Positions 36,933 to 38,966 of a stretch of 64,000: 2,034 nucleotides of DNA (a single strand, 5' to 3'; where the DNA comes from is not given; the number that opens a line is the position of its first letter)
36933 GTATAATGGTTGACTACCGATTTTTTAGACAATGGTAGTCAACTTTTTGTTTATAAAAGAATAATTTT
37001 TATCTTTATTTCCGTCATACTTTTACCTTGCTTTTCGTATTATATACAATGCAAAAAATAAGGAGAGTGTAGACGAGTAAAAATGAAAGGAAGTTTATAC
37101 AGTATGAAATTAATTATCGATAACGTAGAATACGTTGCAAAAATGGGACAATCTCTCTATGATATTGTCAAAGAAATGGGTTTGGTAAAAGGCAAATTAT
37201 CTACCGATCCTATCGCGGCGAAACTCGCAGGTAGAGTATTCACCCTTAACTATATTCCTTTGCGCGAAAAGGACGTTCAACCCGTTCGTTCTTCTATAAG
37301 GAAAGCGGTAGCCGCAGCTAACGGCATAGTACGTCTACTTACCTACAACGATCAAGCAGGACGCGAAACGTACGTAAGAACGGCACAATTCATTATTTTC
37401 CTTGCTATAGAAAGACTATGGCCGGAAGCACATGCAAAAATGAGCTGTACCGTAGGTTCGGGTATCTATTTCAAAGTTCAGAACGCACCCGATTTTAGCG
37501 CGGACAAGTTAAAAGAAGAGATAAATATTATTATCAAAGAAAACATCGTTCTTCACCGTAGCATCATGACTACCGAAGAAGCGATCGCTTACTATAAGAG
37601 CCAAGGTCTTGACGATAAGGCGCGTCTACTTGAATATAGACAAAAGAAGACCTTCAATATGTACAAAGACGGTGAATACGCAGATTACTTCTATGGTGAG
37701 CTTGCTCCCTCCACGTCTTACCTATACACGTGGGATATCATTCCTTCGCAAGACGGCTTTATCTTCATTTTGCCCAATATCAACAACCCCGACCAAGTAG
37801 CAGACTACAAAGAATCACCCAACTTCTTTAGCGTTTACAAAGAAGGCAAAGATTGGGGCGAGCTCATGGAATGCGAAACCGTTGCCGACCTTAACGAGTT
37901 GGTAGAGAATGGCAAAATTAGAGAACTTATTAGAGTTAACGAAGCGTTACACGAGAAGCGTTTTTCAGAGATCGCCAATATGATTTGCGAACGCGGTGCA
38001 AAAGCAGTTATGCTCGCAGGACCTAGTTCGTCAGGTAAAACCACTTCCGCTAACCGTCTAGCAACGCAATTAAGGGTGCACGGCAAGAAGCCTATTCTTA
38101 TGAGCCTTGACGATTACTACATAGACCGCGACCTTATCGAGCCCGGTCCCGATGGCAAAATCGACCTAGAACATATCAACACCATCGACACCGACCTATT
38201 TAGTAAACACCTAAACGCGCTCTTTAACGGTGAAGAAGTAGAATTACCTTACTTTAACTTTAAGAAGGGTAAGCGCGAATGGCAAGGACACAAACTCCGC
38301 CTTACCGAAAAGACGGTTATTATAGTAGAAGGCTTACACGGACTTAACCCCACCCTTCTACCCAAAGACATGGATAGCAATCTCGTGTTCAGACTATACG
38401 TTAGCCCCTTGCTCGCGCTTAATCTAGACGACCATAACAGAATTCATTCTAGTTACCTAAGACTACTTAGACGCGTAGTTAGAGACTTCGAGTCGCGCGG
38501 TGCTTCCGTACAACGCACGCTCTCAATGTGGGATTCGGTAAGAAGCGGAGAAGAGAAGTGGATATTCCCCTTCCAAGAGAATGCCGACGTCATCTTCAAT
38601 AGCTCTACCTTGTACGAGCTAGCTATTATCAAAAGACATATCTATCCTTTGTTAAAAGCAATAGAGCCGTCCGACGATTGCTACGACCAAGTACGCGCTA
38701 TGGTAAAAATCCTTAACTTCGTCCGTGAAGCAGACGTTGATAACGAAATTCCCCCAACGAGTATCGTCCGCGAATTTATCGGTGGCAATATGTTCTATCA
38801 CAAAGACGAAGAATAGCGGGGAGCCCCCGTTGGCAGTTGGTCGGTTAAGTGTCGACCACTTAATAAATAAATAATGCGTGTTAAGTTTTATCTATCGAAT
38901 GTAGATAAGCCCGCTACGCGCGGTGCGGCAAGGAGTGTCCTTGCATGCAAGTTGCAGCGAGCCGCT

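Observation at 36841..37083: Guanine-type purine riboswitch wired as an ON switch for a uridine-kinase-like gene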

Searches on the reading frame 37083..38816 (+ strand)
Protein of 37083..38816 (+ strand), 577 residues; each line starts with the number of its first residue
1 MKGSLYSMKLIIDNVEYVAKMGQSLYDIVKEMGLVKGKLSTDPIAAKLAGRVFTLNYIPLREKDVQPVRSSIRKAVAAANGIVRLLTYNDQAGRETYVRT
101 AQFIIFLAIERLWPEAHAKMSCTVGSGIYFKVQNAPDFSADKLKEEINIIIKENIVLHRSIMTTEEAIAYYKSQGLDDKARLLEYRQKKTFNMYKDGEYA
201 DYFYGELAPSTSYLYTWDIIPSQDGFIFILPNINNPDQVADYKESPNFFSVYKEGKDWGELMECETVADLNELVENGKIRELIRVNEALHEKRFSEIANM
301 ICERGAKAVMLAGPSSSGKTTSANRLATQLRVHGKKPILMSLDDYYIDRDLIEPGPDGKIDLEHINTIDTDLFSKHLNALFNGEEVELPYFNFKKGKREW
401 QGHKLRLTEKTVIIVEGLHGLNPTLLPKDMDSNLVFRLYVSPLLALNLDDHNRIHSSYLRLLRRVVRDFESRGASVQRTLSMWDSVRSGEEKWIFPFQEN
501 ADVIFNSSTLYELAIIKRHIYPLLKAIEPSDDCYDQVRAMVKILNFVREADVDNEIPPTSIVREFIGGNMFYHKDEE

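Call 4: search_protein_families(library=pfam, proteins=[window:37083-38816:+])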
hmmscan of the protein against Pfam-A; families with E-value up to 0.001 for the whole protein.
window:37083-38816:+ (577 aa): 2 families
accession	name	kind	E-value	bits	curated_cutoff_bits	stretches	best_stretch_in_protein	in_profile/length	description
PF00485.24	PRK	-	1e-14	55.2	22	1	311-507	4-189/196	Phosphoribulokinase / Uridine kinase family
PF00448.28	SRP54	-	0.00018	21.7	22.7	1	308-345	3-40/196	SRP54-type protein, GTPase domain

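Call 5: search_protein_families(library=ncbifam, proteins=[window:37083-38816:+])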
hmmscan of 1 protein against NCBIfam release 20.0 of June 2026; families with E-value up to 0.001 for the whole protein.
window:37083-38816:+ (577 aa): 8 families
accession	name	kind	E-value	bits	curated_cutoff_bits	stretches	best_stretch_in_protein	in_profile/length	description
NF004018.0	PRK05480.1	equivalog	9.3e-26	90.6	180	1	309-515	9-195/210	uridine kinase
TIGR00235.1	udk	equivalog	3.9e-24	85.4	220.3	1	309-515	9-195/207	uridine kinase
NF005655.0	PRK07429.1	subfamily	1.8e-10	40.5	236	1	310-505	12-183/326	phosphoribulokinase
NF006746.0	PRK09270.1-5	subfamily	1.1e-07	31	250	1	296-418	7-132/210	nucleoside/nucleotide kinase family protein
NF005807.0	PRK07667.1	equivalog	8.5e-06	25.4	221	1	297-418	6-128/193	kinase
TIGR03499.1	FlhF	equivalog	3.7e-05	23.8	174.15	1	283-346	175-240/286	flagellar biosynthesis GTPase FlhF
NF006744.0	PRK09270.1-3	equivalog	0.00046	19.7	281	1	295-392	11-110/213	nucleoside/nucleotide kinase family protein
TIGR00959.1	ffh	equivalog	0.00051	19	473.2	1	305-345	98-139/428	signal recognition particle protein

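Call 13: find_related_loci(query=window:37083-38816:+, collection=genome_contigs, flank=1500)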
Query window:37083-38816:+ (577 aa) in genome_contigs; peptide patterns used: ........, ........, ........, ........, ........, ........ (x = any residue, [..] = any of these).
57 stretches matched a pattern; 11 encode a relative of the query (tblastn E <= 1e-3); 11 distinct loci.
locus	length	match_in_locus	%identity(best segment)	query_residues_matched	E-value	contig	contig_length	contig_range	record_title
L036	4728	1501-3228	83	2-577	0e+0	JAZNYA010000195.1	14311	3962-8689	MAG: Candidatus Stercoripulliclostridium sp. isolate T1900044777_TS20190243.MAGScoT_cleanbin_000072 SGB_2502_k141_127368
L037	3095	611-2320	83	7-576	0e+0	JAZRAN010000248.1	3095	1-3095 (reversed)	MAG: Candidatus Stercoripulliclostridium sp. isolate T1900045141_TC20190135.MAGScoT_cleanbin_000010 SGB_4919_k141_154748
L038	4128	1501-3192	75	8-572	0e+0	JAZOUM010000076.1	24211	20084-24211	MAG: Eubacteriales bacterium isolate T1900045532_YK20190226.MAGScoT_cleanbin_000047 SGB_7737_k141_1266292, whole genome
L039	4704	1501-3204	80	7-573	0e+0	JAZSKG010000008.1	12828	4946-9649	MAG: Candidatus Stercoripulliclostridium sp. isolate T1900044561_TS20190027.MAGScoT_cleanbin_000024 SGB_368_k141_335205,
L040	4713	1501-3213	69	6-576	0e+0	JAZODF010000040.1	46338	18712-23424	MAG: Eubacteriales bacterium isolate T1900044752_TS20190418.MAGScoT_cleanbin_000046 SGB_2247_k141_2088096, whole genome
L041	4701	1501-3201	69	8-574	0e+0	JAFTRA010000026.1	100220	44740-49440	MAG: Clostridia bacterium isolate RGIG4071 Roe_deer_Cecum.Co__c1116275, whole genome shotgun sequence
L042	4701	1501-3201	70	7-572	0e+0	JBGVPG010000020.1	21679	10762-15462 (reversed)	MAG: Eubacteriales bacterium isolate fecal_MAG_193 fecal_MAG_193_contig_0020, whole genome shotgun sequence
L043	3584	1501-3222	74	2-574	0e+0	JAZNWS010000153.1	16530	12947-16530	MAG: Eubacteriales bacterium isolate T1900044782_TS20190248.MAGScoT_cleanbin_000090 SGB_2579_k141_917973, whole genome s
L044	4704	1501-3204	74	8-574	0e+0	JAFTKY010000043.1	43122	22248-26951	MAG: Clostridia bacterium isolate RGIG3913 Roe_deer_Cecum-2__c269607, whole genome shotgun sequence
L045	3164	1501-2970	40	86-574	7e-122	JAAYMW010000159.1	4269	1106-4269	MAG: Candidatus Epulonipiscium sp. isolate AS20ysBPTH_51 90785_AS20, whole genome shotgun sequence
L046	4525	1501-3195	71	8-572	0e+0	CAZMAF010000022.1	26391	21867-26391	MAG TPA_asm: uncultured Lachnospiraceae bacterium isolate SRP315200_co1_648 genome assembly, contig: NODE_2930_length_26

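Call 35: search_solved_structures(query=window:37083-38816:+, max_evalue=0.01, show_alignments=3)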
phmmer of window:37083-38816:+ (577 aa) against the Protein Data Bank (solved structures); distinct sequences matched with E-value up to 0.01: 15.
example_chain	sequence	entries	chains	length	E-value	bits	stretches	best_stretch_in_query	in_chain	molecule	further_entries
3w8r_A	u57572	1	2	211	7.2e-10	41.5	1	309-504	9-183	Uridine kinase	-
3asy_A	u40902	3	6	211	1e-09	41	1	309-504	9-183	Uridine kinase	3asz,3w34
9y3v_K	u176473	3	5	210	1.4e-09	40.5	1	310-428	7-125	Uridine kinase P10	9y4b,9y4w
6pwz_A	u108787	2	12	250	9.6e-07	31.1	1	311-525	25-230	Uridine-cytidine kinase 2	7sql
1udw_A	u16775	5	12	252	9.9e-07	31.1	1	311-525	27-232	Uridine-cytidine kinase 2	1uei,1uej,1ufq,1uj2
6n53_A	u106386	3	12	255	1e-06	31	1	311-525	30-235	Uridine-cytidine kinase 2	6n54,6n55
1xrj_A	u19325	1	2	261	1.1e-06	30.9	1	312-525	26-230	Uridine-cytidine kinase 2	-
6vu9_A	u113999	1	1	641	1.4e-06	30.6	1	81-218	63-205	Threonine--tRNA ligase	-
2jeo_A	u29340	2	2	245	6e-05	25.2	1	311-524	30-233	URIDINE-CYTIDINE KINASE 1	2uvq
6hzk_A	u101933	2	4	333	6e-05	25.2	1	309-505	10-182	Phosphoribulokinase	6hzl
6kev_A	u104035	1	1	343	6.2e-05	25.2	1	309-505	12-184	Phosphoribulokinase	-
9sgf_A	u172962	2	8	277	9.4e-05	24.6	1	311-524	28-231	Uridine-cytidine kinase 1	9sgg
7z66_AAAA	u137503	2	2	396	0.00054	22.1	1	305-427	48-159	Inorganic pyrophosphatase TTM1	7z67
3c8u_A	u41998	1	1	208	0.0012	20.9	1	304-393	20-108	Fructokinase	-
6gve_J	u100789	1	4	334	0.0026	19.8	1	309-426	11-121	Phosphoribulokinase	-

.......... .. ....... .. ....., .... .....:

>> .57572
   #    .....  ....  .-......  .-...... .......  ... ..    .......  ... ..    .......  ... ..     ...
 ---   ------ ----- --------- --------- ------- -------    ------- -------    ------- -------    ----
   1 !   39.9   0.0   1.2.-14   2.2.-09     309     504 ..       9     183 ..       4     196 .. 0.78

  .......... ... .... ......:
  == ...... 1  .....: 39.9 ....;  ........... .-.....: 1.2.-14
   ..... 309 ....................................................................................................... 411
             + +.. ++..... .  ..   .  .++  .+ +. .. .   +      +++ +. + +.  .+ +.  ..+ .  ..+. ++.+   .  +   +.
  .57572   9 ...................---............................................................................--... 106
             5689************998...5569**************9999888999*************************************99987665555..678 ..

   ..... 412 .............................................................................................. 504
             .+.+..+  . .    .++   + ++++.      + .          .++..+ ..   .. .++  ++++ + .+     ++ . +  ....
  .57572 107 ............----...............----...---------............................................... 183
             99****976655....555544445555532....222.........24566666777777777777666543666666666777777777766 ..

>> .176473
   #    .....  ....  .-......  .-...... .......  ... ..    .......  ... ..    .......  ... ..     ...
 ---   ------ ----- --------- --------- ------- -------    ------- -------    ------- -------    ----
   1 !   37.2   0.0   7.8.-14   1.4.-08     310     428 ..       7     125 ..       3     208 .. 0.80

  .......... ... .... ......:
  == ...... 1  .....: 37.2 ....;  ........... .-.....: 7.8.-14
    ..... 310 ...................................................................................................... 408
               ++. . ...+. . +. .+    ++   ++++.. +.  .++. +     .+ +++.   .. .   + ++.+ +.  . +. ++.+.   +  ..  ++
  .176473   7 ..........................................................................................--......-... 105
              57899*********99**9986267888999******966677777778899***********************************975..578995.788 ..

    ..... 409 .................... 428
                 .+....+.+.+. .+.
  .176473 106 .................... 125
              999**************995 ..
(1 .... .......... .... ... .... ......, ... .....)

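Call 36: find_homologous_proteins(query=window:37083-38816:+)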
Query window:37083-38816:+ (577 aa): 8000 proteins with E <= 0.001 among 8000 candidates; the best 120 are listed.
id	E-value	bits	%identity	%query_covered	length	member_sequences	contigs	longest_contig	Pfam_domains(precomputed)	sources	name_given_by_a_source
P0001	0.0e+0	1287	99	99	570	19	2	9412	PF00485.25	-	-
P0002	0.0e+0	1101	84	99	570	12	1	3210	PF00485.25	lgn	-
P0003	0.0e+0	1099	83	99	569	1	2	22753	PF00485.25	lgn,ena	-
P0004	0.0e+0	1099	83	99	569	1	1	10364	PF00485.25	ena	-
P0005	0.0e+0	1098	83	99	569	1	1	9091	PF00485.25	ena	-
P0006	0.0e+0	1098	83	99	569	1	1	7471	PF00485.25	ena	-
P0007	0.0e+0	1098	83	99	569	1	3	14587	PF00485.25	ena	-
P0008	0.0e+0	1098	83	99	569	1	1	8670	PF00485.25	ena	-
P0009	0.0e+0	1098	83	99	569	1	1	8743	PF00485.25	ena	-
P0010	0.0e+0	1072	81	98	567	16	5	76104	PF00485.25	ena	-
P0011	0.0e+0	1052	80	98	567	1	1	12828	PF00485.25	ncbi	-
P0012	0.0e+0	1051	80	98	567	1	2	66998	PF00485.25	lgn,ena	-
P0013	0.0e+0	1050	80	98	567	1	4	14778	PF00485.25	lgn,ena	-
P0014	0.0e+0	1049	80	98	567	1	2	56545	PF00485.25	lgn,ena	-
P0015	0.0e+0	1049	80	98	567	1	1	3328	PF00485.25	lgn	-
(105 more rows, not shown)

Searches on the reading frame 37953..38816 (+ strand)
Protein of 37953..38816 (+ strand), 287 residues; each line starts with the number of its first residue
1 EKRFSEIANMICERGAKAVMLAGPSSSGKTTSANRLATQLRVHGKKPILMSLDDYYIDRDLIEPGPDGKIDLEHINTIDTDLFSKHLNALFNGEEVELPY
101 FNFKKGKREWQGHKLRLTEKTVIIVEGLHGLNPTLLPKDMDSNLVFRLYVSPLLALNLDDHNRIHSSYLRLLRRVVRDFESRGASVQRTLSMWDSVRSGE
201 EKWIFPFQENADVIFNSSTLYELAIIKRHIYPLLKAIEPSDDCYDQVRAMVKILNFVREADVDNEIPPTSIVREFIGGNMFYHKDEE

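Call 43: search_solved_structures(query=window:37953-38816:+, max_evalue=0.001, show_alignments=5)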
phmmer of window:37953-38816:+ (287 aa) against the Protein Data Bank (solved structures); distinct sequences matched with E-value up to 0.001: 14.
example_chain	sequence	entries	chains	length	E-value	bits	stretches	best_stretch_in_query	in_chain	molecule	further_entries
3w8r_A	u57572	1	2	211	8.9e-11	45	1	19-214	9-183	Uridine kinase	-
3asy_A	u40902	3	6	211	1.2e-10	44.5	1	19-214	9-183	Uridine kinase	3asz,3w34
9y3v_K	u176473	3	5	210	1.4e-10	44.4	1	20-138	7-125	Uridine kinase P10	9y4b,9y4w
6pwz_A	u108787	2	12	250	9.5e-08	35.1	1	22-235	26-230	Uridine-cytidine kinase 2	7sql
1udw_A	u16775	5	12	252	9.8e-08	35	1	21-235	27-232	Uridine-cytidine kinase 2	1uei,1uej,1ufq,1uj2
6n53_A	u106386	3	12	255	1e-07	34.9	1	21-235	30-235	Uridine-cytidine kinase 2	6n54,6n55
1xrj_A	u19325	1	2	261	1.1e-07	34.8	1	21-235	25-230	Uridine-cytidine kinase 2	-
2jeo_A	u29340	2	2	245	6e-06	29.1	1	21-234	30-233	URIDINE-CYTIDINE KINASE 1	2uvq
9sgf_A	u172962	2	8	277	9.4e-06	28.5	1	21-234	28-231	Uridine-cytidine kinase 1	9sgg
6hzk_A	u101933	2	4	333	1.3e-05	28.1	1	19-215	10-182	Phosphoribulokinase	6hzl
6kev_A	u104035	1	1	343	1.3e-05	28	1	19-215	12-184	Phosphoribulokinase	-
7z66_AAAA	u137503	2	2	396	0.00021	24.1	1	15-137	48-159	Inorganic pyrophosphatase TTM1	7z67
6gve_J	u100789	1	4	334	0.00044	23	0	19-136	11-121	Phosphoribulokinase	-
3c8u_A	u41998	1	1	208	0.00046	23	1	14-103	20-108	Fructokinase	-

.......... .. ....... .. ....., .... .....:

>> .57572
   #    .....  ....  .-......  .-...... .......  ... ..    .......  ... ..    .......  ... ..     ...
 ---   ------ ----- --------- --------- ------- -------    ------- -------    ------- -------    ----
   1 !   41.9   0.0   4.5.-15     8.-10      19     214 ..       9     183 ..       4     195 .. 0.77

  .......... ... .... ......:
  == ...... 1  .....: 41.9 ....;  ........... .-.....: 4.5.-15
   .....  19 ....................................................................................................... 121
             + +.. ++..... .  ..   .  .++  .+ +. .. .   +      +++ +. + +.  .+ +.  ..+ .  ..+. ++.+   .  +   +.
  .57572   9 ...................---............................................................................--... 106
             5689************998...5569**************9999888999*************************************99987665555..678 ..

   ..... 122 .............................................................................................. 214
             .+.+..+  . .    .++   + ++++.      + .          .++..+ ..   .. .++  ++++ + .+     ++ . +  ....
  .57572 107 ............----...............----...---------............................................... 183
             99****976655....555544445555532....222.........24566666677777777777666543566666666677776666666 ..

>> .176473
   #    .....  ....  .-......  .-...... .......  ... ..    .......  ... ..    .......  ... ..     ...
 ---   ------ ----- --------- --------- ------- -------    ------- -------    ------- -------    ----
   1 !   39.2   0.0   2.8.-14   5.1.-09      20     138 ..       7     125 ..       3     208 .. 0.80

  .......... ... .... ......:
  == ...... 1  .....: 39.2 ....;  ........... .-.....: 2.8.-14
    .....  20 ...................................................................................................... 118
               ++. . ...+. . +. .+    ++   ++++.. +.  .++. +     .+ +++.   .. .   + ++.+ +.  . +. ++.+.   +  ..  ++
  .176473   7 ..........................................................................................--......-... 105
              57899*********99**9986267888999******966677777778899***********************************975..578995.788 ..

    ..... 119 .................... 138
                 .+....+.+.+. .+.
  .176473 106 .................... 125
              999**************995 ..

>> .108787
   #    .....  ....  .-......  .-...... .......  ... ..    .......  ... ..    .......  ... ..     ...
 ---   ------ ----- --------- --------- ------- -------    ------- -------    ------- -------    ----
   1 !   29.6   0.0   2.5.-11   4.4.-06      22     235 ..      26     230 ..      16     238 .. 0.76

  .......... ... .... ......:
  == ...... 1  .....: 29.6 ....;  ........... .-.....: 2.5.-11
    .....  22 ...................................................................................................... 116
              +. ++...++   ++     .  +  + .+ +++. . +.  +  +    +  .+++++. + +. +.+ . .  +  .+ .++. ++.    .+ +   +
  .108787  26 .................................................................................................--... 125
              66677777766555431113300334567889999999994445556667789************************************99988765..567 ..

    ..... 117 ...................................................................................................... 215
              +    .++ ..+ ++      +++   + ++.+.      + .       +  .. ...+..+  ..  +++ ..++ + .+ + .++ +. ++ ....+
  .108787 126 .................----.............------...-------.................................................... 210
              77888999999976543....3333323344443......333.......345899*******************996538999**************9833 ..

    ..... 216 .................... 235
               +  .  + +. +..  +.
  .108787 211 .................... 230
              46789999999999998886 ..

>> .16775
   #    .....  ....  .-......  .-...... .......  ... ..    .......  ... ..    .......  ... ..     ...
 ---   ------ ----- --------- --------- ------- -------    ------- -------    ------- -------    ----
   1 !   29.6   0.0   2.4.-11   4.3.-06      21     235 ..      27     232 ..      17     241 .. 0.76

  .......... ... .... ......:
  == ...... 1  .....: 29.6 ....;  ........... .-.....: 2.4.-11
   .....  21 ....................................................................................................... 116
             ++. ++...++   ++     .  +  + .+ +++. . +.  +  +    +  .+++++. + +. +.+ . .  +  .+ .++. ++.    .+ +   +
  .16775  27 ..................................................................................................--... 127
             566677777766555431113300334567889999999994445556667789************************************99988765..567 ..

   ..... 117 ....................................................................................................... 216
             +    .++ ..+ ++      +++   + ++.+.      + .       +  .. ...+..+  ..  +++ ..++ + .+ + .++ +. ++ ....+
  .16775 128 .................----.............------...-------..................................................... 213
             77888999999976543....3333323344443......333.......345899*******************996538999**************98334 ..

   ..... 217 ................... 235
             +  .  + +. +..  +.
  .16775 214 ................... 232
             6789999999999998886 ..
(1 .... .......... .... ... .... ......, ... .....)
